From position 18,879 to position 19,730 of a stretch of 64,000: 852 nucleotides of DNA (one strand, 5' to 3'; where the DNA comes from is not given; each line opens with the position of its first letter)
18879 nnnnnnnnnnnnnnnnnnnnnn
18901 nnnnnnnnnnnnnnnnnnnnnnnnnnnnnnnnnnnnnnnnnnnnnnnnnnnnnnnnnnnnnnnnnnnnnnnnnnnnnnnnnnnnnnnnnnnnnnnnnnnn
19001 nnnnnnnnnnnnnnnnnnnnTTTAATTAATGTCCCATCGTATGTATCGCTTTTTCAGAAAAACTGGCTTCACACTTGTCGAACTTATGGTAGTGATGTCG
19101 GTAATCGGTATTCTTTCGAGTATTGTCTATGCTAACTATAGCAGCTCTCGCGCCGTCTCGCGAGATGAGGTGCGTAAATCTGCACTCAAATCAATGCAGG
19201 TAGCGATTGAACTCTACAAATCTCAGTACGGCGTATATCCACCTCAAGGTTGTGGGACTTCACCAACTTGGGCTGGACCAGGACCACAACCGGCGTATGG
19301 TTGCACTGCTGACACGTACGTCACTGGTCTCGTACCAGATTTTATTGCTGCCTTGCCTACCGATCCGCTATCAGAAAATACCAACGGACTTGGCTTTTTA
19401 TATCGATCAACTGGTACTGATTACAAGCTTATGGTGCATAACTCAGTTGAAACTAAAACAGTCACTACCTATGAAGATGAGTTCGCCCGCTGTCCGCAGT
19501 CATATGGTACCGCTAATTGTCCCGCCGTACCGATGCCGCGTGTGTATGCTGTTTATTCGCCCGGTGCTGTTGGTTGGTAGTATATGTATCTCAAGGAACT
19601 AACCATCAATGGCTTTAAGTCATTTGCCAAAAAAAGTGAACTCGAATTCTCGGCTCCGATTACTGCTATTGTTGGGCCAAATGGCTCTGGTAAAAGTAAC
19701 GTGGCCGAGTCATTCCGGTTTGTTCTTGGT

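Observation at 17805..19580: Three tandem type IV pilin/pseudopilin genes including a recent paralog pair, wedged between rnc and smc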

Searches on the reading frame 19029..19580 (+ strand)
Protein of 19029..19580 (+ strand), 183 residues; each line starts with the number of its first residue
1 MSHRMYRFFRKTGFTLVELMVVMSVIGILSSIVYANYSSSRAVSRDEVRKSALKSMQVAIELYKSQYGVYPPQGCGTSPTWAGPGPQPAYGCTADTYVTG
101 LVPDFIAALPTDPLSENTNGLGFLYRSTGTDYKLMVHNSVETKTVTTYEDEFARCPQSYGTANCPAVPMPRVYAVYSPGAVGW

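Call 3: search_protein_families(library=pfam, proteins=[window:19029-19580:+], max_evalue=0.1)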
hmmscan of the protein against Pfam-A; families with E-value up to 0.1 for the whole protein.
window:19029-19580:+ (183 aa): 1 family
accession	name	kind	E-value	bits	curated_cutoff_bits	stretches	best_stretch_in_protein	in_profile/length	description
PF07963.17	N_methyl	-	2.7e-08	33.5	21.2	1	10-34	3-27/27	Prokaryotic N-terminal methylation motif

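Call 4: search_protein_families(library=ncbifam, proteins=[window:19029-19580:+], max_evalue=0.1)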
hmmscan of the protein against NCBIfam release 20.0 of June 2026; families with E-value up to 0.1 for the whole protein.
window:19029-19580:+ (183 aa): 12 families
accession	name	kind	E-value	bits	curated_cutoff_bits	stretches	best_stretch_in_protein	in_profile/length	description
TIGR01710.1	typeII_sec_gspG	equivalog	2.7e-11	43.6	88.85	1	13-99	2-88/134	type II secretion system major pseudopilin GspG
TIGR02532.1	IV_pilin_GFxxxE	domain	1.3e-08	34.4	16.3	1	12-34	2-24/24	prepilin-type N-terminal cleavage/methylation domain-containing protein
NF041775.1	typeIV_PilA_Myxo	equivalog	2.2e-08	34.3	400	1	6-65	4-64/214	type IV pilin protein PilA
TIGR01708.2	typeII_sec_gspH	equivalog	4.3e-07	30.1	80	1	12-52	2-40/169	type II secretion system minor pseudopilin GspH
NF007862.0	PRK10574.1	equivalog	7.8e-07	29.3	138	1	10-65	3-51/145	prepilin peptidase-dependent pilin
NF040999.1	pilin_ComGC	equivalog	4.7e-06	26.7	75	1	12-66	2-56/84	competence type IV pilus major pilin ComGC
TIGR02596.1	TIGR02596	subfamily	0.0015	18.6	70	1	14-40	1-27/196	Verru_Chthon cassette protein D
NF041013.1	T4P_ComGE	equivalog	0.0019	18.3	49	1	12-64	4-57/83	competence type IV pilus minor pilin ComGE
NF007800.0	PRK10506.1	equivalog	0.002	18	158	1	10-38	7-35/163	prepilin peptidase-dependent protein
TIGR02599.1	TIGR02599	subfamily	0.02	14.1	256.5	1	13-61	1-50/361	Verru_Chthon cassette protein C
NF040982.1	ComGD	equivalog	0.051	14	70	1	12-40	2-29/139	competence type IV pilus minor pilin ComGD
NF041002.1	pilin_ComGF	equivalog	0.096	12.9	80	0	12-45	2-35/139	competence type IV pilus minor pilin ComGF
